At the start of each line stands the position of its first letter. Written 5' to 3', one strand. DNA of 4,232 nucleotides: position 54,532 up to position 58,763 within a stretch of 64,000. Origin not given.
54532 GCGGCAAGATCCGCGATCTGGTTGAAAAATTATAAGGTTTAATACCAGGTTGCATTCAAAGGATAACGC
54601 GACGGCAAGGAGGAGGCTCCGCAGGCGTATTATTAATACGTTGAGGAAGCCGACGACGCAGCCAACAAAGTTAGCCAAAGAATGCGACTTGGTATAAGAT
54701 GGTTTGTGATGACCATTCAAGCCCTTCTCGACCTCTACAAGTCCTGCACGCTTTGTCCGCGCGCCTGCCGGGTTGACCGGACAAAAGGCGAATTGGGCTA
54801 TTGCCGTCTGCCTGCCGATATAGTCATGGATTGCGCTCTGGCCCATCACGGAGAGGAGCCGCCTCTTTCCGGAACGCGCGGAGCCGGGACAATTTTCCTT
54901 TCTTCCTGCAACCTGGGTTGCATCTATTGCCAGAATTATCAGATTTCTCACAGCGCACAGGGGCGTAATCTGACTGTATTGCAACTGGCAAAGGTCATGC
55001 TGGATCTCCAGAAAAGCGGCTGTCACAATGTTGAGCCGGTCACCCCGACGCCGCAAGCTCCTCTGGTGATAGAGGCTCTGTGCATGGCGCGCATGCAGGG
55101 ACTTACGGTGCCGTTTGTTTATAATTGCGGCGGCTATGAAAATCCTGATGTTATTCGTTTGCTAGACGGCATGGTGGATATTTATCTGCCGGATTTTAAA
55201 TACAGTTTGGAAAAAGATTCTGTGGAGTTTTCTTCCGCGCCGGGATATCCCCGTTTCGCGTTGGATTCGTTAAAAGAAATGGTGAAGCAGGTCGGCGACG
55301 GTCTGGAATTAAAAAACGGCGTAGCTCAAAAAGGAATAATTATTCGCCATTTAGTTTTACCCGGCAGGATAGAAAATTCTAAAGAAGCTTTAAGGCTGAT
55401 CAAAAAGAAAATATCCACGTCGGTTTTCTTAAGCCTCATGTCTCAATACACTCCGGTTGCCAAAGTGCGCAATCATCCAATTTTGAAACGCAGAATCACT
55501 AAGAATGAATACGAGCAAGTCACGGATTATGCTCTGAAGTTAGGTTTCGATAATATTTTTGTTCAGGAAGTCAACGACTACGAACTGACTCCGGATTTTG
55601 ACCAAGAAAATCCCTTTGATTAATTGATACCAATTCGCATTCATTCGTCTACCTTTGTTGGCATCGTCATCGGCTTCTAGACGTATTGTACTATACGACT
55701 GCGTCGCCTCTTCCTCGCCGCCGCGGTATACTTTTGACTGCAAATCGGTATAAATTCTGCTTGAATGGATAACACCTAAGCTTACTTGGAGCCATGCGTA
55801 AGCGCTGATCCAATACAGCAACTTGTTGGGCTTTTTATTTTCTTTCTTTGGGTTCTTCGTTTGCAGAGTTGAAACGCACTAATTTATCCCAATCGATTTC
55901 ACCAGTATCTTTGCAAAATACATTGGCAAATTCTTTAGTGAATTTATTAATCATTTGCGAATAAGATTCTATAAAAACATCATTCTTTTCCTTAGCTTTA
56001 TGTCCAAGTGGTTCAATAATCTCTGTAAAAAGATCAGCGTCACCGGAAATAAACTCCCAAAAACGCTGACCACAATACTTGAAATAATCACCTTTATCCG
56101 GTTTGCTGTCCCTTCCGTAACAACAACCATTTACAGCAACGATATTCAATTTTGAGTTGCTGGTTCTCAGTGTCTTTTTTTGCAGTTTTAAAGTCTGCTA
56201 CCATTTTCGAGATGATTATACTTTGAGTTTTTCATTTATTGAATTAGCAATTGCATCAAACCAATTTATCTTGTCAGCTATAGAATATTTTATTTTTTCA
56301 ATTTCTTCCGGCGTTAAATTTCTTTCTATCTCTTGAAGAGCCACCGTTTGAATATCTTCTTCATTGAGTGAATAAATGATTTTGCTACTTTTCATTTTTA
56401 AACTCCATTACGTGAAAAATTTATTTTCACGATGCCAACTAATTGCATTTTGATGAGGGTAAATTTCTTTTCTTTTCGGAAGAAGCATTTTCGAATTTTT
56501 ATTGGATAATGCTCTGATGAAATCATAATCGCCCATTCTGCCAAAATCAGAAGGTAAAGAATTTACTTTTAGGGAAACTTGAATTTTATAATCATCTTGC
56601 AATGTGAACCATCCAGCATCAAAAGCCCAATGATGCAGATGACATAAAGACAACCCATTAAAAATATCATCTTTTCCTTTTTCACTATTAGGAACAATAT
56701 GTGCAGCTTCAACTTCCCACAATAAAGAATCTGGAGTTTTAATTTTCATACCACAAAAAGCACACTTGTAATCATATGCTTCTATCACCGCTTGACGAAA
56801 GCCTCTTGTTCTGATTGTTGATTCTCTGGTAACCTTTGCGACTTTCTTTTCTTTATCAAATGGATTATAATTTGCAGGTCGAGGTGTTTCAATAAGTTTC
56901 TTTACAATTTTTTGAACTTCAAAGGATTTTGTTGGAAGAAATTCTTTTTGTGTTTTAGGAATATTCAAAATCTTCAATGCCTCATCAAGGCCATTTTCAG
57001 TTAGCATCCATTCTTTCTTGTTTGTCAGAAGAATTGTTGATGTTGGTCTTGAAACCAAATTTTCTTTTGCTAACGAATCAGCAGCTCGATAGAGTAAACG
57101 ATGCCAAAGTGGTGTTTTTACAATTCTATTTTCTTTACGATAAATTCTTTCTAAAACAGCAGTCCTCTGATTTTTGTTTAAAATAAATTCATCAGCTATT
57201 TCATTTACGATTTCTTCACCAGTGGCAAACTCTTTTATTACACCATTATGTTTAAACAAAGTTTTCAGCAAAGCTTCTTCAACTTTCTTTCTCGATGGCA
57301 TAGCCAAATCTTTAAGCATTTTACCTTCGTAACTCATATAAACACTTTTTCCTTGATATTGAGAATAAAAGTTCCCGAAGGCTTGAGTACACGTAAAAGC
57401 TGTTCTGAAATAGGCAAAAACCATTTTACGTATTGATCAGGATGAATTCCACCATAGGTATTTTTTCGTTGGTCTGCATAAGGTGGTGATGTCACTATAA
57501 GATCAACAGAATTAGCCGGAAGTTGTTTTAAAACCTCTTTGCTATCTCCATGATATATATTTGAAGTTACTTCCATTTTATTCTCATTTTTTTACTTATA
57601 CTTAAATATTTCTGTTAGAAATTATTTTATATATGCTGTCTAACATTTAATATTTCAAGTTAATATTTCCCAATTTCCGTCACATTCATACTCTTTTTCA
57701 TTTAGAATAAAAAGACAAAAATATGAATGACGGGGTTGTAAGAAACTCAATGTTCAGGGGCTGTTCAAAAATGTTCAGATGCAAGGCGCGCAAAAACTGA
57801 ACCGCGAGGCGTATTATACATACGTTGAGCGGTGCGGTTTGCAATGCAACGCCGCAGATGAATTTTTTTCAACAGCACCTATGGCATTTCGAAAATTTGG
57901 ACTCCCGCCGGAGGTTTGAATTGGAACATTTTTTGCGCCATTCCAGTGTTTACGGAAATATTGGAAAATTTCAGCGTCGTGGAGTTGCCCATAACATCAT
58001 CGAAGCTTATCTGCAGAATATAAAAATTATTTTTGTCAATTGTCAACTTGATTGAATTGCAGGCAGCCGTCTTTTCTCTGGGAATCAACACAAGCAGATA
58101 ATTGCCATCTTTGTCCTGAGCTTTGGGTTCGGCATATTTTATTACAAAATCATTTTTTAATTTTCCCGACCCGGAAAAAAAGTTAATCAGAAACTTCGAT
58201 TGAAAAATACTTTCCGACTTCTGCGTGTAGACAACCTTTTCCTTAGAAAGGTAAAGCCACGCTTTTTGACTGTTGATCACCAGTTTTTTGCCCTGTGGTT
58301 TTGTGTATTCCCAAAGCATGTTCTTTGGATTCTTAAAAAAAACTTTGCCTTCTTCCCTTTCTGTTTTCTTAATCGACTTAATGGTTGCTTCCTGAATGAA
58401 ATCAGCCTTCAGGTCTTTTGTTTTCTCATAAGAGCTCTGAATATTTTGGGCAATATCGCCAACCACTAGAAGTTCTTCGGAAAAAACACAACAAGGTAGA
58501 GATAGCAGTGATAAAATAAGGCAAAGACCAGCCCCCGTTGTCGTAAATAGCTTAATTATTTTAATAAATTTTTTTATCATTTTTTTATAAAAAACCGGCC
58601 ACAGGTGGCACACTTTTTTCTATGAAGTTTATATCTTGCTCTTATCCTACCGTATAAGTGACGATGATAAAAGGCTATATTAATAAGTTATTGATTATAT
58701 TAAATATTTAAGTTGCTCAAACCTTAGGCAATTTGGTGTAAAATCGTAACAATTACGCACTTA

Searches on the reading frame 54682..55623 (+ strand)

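Call 64: search_protein_families(library=pfam, proteins=[window:54682-55623:+], max_evalue=0.01)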
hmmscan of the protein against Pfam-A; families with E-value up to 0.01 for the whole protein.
window:54682-55623:+ (313 aa): 2 families
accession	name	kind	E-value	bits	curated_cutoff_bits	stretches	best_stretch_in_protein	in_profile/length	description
PF04055.27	Radical_SAM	-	1.4e-07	32.2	29.5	1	72-168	3-105/166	Radical SAM superfamily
PF13353.11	Fer4_12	-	0.0018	19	22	1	64-115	5-54/137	4Fe-4S single cluster domain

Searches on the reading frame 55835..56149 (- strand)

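Call 64: search_protein_families(library=pfam, proteins=[window:55835-56149:-], max_evalue=0.01)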
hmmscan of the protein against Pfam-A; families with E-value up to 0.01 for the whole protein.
window:55835-56149:- (104 aa): 2 families
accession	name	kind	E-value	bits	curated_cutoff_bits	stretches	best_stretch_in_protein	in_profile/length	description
PF14511.12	RE_EcoO109I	-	1.1e-23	84.5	22.5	1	2-56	142-198/198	Type II restriction endonuclease EcoO109I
PF03753.18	HHV6-IE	-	0.0063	14.5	25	1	10-91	173-248/1078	Human herpesvirus 6 immediate early protein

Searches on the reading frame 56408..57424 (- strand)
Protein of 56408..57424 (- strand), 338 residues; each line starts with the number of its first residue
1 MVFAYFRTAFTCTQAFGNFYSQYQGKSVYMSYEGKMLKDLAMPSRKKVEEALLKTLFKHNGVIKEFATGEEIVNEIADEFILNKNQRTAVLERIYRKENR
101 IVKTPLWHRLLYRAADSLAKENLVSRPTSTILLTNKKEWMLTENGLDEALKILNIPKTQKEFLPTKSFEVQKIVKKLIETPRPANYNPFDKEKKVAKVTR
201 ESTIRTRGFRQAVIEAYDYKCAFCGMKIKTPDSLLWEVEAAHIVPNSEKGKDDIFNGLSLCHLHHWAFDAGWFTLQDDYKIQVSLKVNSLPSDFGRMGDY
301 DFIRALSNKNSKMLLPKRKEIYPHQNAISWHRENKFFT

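Call 64: search_protein_families(library=pfam, proteins=[window:56408-57424:-], max_evalue=0.01)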
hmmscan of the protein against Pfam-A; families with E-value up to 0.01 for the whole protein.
window:56408-57424:- (338 aa): 2 families
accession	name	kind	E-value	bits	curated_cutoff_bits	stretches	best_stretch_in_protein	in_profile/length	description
PF13391.12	HNH_2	-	7.6e-13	48.6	21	1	221-275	1-65/66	HNH endonuclease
PF13395.12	HNH_4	-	0.0047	17.3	22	1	221-261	1-40/54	HNH endonuclease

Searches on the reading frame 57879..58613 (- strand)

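Call 64: search_protein_families(library=pfam, proteins=[window:57879-58613:-], max_evalue=0.01)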
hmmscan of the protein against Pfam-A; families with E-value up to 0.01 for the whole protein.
window:57879-58613:- (244 aa): 2 families
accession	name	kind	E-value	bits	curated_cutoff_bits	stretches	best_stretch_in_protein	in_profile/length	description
PF03548.22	LolA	-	1.2e-25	90.7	23.6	1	64-233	2-165/165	Outer membrane lipoprotein carrier protein LolA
PF17131.11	LolA_like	-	1.2e-07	32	30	1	100-206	6-122/184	Outer membrane lipoprotein-sorting protein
